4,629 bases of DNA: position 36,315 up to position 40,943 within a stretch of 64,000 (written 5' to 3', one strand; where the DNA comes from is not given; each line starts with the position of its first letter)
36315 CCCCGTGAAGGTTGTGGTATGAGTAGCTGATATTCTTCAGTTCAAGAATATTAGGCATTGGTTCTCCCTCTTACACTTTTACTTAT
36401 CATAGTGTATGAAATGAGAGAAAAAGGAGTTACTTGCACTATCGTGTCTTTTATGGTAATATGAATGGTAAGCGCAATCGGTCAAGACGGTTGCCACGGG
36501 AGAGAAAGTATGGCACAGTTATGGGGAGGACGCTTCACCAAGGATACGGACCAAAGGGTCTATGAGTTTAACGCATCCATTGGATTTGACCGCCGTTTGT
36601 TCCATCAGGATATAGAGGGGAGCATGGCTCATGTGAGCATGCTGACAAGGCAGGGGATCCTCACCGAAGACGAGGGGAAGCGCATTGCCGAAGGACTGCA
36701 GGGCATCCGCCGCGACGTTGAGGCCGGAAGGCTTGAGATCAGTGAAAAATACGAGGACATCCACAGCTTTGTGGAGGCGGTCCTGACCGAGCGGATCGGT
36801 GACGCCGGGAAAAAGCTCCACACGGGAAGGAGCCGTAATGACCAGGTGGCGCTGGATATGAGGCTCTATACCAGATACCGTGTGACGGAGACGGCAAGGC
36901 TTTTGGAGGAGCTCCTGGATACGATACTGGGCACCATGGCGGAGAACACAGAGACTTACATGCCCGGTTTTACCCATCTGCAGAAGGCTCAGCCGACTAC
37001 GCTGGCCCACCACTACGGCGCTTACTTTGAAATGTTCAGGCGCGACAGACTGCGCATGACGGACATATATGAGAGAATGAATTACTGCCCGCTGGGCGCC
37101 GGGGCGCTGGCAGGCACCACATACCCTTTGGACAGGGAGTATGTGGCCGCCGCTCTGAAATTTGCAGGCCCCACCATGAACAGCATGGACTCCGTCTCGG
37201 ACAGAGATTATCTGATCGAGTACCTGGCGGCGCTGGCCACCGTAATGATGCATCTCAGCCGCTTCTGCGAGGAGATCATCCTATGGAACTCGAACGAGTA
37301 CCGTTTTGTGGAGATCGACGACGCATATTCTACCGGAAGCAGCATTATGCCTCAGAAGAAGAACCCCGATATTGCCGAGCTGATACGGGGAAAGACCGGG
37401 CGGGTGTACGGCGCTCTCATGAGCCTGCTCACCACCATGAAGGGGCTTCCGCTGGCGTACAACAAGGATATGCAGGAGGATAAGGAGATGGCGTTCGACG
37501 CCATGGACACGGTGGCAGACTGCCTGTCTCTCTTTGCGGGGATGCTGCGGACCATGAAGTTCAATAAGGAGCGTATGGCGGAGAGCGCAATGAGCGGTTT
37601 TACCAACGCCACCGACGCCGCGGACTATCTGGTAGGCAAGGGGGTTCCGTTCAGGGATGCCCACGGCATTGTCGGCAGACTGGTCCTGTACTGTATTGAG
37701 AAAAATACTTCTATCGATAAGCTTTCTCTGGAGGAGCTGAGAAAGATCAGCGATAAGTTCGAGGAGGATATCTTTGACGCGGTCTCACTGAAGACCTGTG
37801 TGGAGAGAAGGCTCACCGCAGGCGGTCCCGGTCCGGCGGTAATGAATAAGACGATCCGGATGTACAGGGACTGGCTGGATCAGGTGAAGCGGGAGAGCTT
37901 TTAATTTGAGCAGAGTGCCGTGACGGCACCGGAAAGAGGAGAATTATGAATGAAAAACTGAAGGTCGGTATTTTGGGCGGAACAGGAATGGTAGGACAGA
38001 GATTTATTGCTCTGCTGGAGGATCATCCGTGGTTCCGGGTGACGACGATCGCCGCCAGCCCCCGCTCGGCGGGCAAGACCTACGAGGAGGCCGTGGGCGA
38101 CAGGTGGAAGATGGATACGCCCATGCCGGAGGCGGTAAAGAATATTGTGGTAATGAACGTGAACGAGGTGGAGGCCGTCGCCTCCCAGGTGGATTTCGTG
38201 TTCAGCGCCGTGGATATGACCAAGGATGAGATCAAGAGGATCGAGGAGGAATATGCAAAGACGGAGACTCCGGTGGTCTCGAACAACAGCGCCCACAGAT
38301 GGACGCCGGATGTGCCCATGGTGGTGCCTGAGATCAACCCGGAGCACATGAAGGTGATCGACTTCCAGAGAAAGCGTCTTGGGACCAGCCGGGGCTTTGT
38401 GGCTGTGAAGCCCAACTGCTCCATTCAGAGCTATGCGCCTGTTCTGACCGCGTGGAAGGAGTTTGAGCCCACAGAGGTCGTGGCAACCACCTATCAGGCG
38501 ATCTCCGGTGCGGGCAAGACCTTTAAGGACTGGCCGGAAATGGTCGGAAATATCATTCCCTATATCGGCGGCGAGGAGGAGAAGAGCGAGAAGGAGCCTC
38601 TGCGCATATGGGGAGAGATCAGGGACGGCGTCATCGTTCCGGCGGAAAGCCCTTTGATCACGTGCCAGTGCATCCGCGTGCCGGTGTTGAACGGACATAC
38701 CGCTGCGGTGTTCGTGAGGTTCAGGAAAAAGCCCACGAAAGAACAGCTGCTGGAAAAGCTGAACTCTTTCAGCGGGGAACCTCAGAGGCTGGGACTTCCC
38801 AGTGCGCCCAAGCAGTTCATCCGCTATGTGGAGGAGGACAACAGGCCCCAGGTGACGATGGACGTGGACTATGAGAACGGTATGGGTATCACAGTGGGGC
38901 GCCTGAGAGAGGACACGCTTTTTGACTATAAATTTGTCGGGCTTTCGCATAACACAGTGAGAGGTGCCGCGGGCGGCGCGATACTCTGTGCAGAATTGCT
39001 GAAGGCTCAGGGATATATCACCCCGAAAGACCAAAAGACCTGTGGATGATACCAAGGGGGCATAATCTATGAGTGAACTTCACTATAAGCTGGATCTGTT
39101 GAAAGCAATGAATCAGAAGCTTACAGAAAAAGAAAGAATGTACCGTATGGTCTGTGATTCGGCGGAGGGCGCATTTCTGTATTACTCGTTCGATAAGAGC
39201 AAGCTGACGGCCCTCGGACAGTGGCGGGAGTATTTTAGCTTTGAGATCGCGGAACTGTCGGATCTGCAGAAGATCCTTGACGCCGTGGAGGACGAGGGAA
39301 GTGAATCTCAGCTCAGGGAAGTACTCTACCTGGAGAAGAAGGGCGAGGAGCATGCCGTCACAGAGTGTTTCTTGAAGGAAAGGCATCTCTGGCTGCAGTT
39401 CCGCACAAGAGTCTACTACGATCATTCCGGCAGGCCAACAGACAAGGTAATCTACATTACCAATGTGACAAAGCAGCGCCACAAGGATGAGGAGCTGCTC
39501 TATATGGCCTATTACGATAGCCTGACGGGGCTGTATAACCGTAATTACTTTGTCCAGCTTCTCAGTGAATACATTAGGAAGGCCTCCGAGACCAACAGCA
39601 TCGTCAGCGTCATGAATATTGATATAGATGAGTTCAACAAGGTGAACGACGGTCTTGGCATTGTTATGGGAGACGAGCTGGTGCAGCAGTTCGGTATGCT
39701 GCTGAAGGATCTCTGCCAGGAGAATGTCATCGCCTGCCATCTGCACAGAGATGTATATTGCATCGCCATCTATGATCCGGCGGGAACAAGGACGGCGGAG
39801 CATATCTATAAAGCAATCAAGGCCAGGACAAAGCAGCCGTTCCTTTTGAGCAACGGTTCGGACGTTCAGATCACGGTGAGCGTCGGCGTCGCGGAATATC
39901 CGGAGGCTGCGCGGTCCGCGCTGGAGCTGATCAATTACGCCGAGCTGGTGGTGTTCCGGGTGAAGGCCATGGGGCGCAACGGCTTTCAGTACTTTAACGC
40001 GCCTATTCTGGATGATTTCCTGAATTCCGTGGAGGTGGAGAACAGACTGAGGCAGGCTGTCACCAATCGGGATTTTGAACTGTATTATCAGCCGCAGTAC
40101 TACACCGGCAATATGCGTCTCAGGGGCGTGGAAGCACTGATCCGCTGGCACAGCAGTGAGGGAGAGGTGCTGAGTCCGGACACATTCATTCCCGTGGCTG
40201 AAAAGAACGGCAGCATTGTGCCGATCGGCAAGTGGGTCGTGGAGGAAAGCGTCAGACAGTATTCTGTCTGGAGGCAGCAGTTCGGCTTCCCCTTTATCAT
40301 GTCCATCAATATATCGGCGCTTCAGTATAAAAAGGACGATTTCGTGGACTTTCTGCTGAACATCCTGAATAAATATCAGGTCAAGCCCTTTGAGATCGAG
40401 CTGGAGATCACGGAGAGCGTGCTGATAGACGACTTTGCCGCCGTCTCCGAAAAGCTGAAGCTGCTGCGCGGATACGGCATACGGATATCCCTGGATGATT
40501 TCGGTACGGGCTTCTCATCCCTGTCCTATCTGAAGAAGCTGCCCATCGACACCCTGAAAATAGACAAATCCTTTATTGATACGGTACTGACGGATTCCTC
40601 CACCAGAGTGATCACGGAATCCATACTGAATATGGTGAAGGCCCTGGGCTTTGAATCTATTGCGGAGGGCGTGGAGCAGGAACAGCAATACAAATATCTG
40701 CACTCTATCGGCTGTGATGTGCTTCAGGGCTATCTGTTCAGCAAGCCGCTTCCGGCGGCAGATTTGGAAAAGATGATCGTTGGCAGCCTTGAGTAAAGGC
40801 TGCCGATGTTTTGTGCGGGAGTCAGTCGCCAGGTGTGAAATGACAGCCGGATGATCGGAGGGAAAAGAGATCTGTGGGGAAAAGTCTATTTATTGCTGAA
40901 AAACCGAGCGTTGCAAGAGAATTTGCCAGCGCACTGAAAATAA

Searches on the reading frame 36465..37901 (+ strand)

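Call 80: search_protein_families(library=pfam, proteins=[window:36465-37901:+], max_evalue=0.00001)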
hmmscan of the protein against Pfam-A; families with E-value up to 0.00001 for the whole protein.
window:36465-37901:+ (479 aa): 2 families
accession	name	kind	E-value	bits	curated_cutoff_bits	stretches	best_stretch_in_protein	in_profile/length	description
PF00206.25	Lyase_1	-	4.4e-76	256.7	27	1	22-316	1-312/312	Lyase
PF14698.11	ASL_C2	-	1.8e-28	99.2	27.3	1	379-447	1-69/69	Argininosuccinate lyase C-terminal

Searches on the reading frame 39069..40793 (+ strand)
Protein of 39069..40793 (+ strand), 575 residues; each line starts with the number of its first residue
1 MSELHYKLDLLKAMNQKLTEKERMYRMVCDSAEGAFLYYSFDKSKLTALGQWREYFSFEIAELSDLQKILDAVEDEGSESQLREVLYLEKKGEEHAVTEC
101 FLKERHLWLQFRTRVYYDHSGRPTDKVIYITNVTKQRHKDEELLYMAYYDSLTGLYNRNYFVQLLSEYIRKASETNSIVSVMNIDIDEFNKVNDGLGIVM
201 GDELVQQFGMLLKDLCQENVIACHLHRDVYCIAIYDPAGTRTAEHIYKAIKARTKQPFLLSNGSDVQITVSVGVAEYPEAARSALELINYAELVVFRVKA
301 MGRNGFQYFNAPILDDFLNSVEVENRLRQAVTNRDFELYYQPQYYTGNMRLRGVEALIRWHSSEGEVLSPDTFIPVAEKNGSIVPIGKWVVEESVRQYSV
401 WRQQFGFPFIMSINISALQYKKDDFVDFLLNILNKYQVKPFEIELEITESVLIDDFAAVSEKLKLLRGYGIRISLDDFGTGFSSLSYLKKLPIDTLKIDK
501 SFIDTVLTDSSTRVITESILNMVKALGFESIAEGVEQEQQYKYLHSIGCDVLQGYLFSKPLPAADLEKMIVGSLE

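Call 80: search_protein_families(library=pfam, proteins=[window:39069-40793:+], max_evalue=0.00001)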
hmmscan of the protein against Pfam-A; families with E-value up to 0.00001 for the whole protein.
window:39069-40793:+ (575 aa): 2 families
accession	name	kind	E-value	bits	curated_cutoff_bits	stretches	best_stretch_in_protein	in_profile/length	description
PF00563.25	EAL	-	2.9e-72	243.3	31.3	1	325-560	2-236/236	EAL domain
PF00990.26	GGDEF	-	1.9e-27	96.4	23.8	1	147-304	1-160/161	Diguanylate cyclase, GGDEF domain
